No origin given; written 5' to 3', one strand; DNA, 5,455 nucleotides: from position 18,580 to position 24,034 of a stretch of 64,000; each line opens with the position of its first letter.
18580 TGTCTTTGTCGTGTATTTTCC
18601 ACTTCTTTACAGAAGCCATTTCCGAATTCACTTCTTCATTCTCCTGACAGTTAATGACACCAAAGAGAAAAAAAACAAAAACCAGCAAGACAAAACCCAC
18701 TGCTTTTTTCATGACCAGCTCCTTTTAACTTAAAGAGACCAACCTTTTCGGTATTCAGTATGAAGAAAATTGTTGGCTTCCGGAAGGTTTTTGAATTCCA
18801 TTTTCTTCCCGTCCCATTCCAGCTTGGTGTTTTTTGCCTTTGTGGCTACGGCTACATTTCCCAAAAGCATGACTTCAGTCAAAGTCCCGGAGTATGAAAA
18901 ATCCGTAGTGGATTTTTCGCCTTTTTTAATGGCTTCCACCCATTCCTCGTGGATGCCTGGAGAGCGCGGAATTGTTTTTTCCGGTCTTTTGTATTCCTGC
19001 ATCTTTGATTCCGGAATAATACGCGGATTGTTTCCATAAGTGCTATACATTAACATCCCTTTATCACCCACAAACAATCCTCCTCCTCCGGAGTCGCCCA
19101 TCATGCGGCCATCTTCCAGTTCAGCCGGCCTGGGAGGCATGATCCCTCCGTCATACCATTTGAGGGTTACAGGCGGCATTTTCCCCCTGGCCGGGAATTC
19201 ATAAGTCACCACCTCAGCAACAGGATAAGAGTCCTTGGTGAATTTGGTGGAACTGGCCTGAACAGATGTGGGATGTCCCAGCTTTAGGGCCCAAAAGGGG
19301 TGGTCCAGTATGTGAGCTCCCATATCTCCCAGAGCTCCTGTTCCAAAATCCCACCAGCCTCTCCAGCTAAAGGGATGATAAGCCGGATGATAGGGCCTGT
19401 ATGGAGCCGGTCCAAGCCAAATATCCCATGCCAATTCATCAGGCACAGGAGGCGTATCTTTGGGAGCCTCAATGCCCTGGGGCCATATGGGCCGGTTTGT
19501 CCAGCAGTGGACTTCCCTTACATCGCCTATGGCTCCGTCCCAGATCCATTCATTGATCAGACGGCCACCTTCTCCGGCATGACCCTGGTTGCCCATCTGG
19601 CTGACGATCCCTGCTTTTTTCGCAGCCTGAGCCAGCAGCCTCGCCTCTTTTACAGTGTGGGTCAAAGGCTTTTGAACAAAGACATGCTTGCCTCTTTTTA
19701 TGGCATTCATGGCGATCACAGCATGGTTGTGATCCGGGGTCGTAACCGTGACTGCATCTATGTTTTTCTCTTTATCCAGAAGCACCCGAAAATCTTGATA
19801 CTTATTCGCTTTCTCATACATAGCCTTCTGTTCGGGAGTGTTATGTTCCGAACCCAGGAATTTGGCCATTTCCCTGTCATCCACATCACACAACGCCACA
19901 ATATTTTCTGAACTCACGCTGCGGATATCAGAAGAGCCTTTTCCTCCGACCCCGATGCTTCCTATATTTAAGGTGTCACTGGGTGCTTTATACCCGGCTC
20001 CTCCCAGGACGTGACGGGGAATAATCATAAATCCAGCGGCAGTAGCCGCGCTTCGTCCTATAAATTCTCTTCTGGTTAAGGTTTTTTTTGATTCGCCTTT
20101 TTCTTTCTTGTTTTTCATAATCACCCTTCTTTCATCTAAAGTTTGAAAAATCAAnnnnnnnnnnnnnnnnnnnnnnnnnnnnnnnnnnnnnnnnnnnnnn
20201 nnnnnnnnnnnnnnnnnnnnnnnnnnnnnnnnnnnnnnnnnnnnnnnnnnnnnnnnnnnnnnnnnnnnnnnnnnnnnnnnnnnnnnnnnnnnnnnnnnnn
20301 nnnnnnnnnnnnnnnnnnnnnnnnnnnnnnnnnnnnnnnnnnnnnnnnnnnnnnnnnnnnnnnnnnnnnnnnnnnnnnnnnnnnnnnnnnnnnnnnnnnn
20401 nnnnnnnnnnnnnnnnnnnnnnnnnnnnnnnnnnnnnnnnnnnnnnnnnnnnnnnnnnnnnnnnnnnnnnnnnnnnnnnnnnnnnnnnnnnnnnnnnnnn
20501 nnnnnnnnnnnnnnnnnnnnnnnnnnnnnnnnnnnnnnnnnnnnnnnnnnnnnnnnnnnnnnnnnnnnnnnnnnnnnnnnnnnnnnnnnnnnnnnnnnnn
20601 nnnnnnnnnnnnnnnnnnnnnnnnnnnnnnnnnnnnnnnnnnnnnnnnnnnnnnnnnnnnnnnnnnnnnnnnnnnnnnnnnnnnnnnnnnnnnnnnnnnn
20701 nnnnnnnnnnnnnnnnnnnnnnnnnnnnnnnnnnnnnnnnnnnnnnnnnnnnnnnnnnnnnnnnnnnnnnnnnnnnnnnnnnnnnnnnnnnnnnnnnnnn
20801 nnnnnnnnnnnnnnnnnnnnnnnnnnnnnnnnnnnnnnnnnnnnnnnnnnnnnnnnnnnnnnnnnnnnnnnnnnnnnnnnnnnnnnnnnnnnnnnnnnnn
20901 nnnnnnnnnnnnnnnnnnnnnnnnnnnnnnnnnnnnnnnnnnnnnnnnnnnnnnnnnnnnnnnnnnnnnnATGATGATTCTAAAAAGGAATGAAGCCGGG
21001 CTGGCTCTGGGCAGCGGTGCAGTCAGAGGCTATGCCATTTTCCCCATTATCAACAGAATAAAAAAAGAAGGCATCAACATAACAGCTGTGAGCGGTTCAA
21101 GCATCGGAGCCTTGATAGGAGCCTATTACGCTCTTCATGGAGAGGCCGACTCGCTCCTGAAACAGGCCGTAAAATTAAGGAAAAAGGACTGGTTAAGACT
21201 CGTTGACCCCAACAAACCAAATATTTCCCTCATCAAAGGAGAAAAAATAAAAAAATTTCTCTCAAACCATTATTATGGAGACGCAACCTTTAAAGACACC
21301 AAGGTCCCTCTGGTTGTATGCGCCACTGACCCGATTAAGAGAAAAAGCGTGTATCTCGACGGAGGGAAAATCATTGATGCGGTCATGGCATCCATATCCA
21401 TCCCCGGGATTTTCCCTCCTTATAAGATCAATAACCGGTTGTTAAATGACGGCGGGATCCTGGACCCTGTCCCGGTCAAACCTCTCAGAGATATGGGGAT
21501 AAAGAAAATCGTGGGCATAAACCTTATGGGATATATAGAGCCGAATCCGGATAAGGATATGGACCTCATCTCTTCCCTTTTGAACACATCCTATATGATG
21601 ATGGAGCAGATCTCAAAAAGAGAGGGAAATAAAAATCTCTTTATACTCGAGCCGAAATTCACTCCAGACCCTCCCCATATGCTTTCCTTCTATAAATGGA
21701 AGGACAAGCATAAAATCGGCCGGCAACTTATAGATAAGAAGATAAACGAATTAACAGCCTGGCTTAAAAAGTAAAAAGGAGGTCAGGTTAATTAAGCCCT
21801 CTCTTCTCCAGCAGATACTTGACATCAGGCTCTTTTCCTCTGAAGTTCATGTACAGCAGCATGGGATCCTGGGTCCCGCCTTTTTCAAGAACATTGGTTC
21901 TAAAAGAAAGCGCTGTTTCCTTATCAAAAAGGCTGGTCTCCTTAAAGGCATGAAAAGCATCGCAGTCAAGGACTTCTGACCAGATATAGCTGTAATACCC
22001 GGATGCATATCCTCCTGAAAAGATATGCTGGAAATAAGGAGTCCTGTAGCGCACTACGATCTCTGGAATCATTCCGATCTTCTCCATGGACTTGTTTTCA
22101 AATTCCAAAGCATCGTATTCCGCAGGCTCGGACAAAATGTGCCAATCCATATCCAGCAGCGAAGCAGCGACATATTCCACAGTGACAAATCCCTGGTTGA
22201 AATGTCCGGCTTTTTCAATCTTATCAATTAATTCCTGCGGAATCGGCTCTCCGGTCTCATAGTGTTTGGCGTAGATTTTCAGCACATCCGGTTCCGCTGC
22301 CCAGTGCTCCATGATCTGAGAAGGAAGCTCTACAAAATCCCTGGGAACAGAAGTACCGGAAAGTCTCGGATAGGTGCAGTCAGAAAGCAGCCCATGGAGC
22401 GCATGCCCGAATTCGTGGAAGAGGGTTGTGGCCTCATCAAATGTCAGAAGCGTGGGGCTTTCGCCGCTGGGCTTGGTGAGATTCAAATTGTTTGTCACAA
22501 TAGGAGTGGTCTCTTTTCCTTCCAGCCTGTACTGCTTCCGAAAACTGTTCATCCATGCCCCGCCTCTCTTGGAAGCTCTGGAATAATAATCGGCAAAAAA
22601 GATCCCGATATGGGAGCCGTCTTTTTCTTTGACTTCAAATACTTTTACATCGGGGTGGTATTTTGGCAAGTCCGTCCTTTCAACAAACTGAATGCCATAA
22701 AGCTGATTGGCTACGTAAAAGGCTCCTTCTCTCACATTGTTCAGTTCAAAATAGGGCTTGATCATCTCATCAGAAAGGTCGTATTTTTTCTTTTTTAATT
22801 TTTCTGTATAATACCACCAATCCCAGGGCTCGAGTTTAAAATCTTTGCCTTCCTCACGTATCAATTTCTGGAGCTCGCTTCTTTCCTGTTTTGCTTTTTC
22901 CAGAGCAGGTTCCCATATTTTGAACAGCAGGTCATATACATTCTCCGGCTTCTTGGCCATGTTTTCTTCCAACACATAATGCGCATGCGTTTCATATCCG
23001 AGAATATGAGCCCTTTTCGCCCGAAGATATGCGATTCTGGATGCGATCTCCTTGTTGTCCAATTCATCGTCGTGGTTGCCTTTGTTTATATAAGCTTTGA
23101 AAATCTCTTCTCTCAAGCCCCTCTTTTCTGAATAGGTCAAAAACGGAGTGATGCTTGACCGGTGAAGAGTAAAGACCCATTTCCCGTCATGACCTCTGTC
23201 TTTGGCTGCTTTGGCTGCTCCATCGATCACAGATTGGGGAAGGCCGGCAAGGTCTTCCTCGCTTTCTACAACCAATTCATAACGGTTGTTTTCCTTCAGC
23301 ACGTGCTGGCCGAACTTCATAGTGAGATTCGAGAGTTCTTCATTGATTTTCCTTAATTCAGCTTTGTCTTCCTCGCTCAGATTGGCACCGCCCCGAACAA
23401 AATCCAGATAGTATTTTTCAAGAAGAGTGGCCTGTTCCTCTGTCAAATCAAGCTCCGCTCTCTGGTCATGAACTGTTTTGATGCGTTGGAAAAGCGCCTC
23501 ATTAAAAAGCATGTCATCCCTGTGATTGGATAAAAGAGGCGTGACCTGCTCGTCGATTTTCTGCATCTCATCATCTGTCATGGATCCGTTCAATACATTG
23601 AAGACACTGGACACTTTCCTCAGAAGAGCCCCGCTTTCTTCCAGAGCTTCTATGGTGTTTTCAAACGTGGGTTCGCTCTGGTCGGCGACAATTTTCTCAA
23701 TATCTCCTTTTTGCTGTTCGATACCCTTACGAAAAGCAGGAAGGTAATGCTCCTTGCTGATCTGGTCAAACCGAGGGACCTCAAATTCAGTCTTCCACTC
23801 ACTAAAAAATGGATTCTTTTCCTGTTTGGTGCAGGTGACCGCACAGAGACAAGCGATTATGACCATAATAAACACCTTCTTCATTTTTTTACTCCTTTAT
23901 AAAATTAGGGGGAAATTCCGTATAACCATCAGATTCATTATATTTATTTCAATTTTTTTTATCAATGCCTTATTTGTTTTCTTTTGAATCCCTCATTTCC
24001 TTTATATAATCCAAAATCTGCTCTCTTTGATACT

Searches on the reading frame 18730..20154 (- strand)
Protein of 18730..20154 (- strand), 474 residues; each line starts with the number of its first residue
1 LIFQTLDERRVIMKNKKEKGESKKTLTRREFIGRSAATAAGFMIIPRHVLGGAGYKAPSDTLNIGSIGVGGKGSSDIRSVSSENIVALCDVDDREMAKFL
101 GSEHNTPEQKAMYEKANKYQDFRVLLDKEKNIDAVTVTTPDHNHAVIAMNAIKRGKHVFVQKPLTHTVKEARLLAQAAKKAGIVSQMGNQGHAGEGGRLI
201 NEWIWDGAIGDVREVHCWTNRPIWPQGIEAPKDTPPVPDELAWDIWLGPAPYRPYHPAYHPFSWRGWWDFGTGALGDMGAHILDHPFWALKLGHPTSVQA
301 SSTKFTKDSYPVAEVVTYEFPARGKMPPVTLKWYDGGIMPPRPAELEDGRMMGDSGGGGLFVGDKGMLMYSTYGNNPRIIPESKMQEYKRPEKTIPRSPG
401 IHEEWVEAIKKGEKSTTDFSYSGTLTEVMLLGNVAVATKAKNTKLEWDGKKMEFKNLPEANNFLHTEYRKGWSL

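Call 24: search_protein_families(library=pfam, proteins=[window:18730-20154:-], max_evalue=0.001)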
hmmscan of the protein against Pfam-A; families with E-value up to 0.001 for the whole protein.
window:18730-20154:- (474 aa): 3 families
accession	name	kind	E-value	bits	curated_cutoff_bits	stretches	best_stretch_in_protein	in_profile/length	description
PF19051.5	GFO_IDH_MocA_C2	-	9.6e-21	74.9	23.3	1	234-316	45-129/254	Oxidoreductase family, C-terminal alpha/beta domain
PF01408.29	GFO_IDH_MocA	-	2.5e-18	67.3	24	1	63-187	2-118/120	Oxidoreductase family, NAD-binding Rossmann fold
PF22725.1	GFO_IDH_MocA_C3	-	2.3e-08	34.5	27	1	256-311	28-81/124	GFO/IDH/MocA C-terminal domain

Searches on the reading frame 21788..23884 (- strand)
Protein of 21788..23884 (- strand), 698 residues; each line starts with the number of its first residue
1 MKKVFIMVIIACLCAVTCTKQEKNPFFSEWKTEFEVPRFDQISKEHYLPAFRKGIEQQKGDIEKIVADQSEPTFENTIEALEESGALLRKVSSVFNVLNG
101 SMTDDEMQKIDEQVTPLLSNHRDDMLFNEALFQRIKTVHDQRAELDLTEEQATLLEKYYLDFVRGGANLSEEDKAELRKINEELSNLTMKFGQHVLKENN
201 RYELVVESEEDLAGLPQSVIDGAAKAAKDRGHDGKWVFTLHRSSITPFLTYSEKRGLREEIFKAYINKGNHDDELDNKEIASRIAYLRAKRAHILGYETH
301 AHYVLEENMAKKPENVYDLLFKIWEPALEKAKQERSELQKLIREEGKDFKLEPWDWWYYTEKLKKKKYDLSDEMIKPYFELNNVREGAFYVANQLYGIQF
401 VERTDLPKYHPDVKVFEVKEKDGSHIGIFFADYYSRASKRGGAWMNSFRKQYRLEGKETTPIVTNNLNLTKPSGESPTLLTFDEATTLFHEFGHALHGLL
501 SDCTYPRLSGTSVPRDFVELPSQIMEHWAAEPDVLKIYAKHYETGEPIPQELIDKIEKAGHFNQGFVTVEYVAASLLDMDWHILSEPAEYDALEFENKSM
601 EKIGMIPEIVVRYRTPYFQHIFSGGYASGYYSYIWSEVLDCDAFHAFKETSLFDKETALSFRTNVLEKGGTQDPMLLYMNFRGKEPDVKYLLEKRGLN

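Call 8: search_protein_families(library=pfam, proteins=[window:21788-23884:-], max_evalue=0.001)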
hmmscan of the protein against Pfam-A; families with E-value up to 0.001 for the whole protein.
window:21788-23884:- (698 aa): 1 family
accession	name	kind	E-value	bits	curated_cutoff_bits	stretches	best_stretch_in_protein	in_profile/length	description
PF01432.26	Peptidase_M3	-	2.2e-131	439.8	27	1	248-696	1-456/457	Peptidase family M3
